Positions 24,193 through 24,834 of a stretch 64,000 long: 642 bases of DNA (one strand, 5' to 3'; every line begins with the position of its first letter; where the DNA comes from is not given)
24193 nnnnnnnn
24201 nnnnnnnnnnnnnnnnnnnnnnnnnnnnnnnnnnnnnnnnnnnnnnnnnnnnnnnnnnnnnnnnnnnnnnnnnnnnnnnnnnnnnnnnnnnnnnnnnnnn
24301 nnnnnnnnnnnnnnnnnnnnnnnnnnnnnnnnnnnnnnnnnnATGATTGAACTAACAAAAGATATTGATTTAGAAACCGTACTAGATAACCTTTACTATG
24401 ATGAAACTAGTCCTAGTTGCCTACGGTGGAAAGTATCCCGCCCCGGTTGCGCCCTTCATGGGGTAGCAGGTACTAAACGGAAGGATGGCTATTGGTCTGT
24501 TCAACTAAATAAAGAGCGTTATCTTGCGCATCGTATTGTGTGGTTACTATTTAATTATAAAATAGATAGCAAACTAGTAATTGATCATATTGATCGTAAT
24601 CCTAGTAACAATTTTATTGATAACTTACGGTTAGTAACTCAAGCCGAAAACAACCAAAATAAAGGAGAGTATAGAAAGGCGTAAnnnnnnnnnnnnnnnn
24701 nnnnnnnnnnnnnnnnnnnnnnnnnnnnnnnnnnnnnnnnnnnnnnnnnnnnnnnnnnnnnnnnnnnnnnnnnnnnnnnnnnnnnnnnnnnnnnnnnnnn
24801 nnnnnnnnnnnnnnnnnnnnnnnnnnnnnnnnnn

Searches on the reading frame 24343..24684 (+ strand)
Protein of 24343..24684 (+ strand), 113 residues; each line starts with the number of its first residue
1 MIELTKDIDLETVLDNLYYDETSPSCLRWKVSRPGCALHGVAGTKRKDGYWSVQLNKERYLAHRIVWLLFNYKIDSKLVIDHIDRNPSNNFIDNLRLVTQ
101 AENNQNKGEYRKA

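Call 7: search_protein_families(library=pfam, proteins=[window:24343-24684:+], max_evalue=0.1)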
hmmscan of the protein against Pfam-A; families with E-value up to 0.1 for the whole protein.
window:24343-24684:+ (113 aa): 1 family
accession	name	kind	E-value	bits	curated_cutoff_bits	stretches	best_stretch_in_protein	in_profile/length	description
PF13392.12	HNH_3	-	6.8e-17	61.3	24.8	1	60-105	1-46/46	HNH endonuclease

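Call 9: search_protein_families(library=phrogs, proteins=[window:24343-24684:+], max_evalue=0.001)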
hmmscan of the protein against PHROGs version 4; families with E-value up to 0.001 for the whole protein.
window:24343-24684:+ (113 aa): 16 families
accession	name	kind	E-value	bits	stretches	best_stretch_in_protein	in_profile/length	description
phrog_99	-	DNA, RNA and nucleotide metabolism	7.1e-39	135.5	1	6-110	107-208/383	HNH endonuclease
phrog_59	-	DNA, RNA and nucleotide metabolism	1.1e-20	75.4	1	26-107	158-235/423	HNH endonuclease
phrog_31829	-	unknown function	2.5e-13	51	1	4-58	3-57/63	-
phrog_959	-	DNA, RNA and nucleotide metabolism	8.6e-13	49.2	1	44-109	38-108/138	HNH endonuclease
phrog_4578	-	DNA, RNA and nucleotide metabolism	1.4e-11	45.4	1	62-110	14-62/130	HNH endonuclease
phrog_1492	-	DNA, RNA and nucleotide metabolism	2.6e-11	44.3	1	43-106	91-158/414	HNH endonuclease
phrog_826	-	DNA, RNA and nucleotide metabolism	6.4e-10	40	1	43-108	90-159/281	HNH endonuclease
phrog_37115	-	unknown function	2.8e-09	38.4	1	63-91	2-30/53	-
phrog_6254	-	DNA, RNA and nucleotide metabolism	4.3e-09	37.8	1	35-109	13-88/154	HNH endonuclease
phrog_3593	-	DNA, RNA and nucleotide metabolism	1.2e-08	35.9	1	35-108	70-141/210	HNH endonuclease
phrog_1891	-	DNA, RNA and nucleotide metabolism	4.5e-08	33.8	1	46-104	148-209/255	HNH endonuclease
phrog_15471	-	DNA, RNA and nucleotide metabolism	3.5e-06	28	1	47-105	15-78/183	HNH endonuclease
phrog_1872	-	DNA, RNA and nucleotide metabolism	9e-05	23.4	1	21-108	31-110/166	endonuclease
phrog_14913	-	DNA, RNA and nucleotide metabolism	0.0002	22.4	1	59-104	40-85/149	HNH endonuclease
phrog_30377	-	DNA, RNA and nucleotide metabolism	0.00076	20.6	0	56-105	6-53/82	HNH endonuclease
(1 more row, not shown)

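Call 49: search_dna_similar(query=window:24343-24684:+, collection=phages, mode=protein, max_rows=30)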
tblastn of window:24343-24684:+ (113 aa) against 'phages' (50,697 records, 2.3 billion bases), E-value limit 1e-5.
Records with a match: 1674; places in all: 2230; records where one place covers at least 80% of the query: 881.
Best place of each record, by identity: >=99% 2; 95-99% 11; 60-80% 9; <60% 1652.
By first word of the organism name: Klebsiella 394; Escherichia 369; Salmonella 335; Flavobacterium 65; Vibrio 57; Yersinia 42; Pectobacterium 42; Clostridium 25; Pseudomonas 24; Lactococcus 24; and 52 more.
By host as written in the record: - 199; Klebsiella pneumoniae 190; Escherichia coli 143; Flavobacterium columnare 56; Salmonella sp. 37; Salmonella enterica subsp. enterica serovar Enteritidis 27; Salmonella enterica subsp. enterica serovar Typhimurium 25; Clostridium sporogenes ATCC-15579 25; and 429 more.
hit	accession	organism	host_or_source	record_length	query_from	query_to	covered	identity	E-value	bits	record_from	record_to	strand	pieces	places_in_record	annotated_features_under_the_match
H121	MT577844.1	Salmonella phage vB_StyS-LmqsSP1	Salmonella enterica subsp. enterica ...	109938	1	113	100%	99.1%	2e-70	233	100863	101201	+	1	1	baseplate wedge protein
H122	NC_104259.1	Salmonella phage vB_StyS-LmqsSP1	Salmonella enterica subsp. enterica ...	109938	1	113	100%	99.1%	2e-70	233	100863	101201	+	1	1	baseplate wedge protein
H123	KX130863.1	Shigella phage SHSML-45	Shigella sonnei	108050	1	113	100%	98.2%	1e-70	233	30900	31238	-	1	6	homing endonuclease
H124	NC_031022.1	Shigella phage SHSML-45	Shigella sonnei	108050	1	113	100%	98.2%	1e-70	233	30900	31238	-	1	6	HNH endonuclease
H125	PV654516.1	Salmonella phage vB_SLGBLB0002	Salmonella enterica subsp. enterica ...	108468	1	113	100%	98.2%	1e-70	233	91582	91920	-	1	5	hypothetical protein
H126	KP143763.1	Salmonella phage Shivani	Salmonella enterica subsp. enterica ...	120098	1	113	100%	98.2%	1e-70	233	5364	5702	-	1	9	right and left terminal repeat sequences and all genes contained ... | HNH homing endonuclease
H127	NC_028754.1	Salmonella phage Shivani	Salmonella enterica subsp. enterica ...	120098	1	113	100%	98.2%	1e-70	233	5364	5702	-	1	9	right and left terminal repeat sequences and all genes contained ... | HNH endonuclease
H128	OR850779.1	Salmonella phage S.Inf 5-2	Salmonella enterica subsp. enterica ...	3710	1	113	100%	98.2%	2e-69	229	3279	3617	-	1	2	record has no annotation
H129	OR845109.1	Salmonella phage S.Hadar 4-5-1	Salmonella enterica subsp. enterica ...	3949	1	113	100%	98.2%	2e-69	229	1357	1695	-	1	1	record has no annotation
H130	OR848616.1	Listeria phage LM 4-14-1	Listeria monocytogenes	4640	1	113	100%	98.2%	2e-69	229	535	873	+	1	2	record has no annotation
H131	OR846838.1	Listeria phage LM 4-11-1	Listeria monocytogenes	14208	1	113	100%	98.2%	2e-69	229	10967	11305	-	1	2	record has no annotation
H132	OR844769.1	Escherichia phage ECO111 5-P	Escherichia coli O111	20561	1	113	100%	98.2%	2e-69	229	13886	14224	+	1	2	record has no annotation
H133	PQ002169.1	Salmonella phage vB_Sen_SG_WM_RUS_R2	Salmonella enterica subsp. enterica ...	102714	1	113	100%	98.2%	4e-69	229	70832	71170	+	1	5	HNH endonuclease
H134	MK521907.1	Klebsiella phage vB_KpnS_FZ41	Klebsiella pneumoniae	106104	5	111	95%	78.5%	2e-52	181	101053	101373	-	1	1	HNH homing endonuclease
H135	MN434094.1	Klebsiella phage AmPh_EK80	Klebsiella pneumoniae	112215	5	111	95%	77.6%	1e-51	179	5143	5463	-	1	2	hypothetical protein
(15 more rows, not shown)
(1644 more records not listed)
